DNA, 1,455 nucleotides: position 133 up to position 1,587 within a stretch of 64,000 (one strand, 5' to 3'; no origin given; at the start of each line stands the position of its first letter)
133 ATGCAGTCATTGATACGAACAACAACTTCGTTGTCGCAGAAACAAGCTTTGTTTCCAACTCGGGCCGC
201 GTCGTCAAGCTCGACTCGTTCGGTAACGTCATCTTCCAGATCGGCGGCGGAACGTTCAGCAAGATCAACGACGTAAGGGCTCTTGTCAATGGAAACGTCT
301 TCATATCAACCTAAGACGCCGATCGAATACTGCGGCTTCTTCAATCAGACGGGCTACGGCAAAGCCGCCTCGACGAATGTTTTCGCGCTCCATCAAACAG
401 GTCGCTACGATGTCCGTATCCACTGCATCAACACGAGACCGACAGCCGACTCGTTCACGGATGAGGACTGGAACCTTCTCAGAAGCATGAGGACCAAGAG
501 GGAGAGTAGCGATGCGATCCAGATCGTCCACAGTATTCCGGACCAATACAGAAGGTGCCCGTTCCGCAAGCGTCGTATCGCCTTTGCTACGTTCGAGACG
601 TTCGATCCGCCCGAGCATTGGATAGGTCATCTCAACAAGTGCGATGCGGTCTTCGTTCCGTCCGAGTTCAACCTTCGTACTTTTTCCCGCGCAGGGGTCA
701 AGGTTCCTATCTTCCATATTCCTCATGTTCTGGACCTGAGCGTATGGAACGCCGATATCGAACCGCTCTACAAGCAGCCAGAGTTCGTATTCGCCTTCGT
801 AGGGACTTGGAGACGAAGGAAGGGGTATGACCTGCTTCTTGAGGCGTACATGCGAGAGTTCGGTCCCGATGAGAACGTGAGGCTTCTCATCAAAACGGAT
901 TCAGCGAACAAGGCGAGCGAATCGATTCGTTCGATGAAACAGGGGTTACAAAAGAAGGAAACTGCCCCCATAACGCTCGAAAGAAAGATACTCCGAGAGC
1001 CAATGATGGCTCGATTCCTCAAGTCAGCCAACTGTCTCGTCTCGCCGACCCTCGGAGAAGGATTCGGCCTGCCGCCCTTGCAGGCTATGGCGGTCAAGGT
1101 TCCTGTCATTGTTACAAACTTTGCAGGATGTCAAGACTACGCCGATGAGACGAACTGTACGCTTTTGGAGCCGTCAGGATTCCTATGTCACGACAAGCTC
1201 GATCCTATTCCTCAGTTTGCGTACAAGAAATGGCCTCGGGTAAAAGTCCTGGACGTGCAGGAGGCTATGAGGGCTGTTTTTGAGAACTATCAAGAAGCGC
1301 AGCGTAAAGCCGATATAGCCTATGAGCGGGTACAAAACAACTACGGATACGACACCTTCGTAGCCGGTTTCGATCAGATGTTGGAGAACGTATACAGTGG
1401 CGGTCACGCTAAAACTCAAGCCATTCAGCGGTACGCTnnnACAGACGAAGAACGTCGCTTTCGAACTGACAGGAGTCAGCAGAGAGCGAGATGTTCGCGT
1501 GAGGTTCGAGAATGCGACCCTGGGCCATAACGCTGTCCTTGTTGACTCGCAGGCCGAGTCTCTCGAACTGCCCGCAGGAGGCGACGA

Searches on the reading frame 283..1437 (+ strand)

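Call 18: search_protein_families(library=pfam, proteins=[window:283-1437:+], max_evalue=0.01)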
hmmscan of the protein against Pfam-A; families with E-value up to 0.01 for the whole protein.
window:283-1437:+ (385 aa): 3 families
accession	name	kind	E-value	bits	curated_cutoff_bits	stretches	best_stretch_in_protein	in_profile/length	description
PF13692.12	Glyco_trans_1_4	-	9.9e-16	58.7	27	1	168-295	2-124/142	Glycosyl transferases group 1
PF00534.26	Glycos_transf_1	-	1.9e-14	54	26.4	1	165-303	13-141/172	Glycosyl transferases group 1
PF20706.3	GT4-conflict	-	1.6e-08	34.4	26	1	168-358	198-380/385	Family 4 Glycosyltransferase in conflict systems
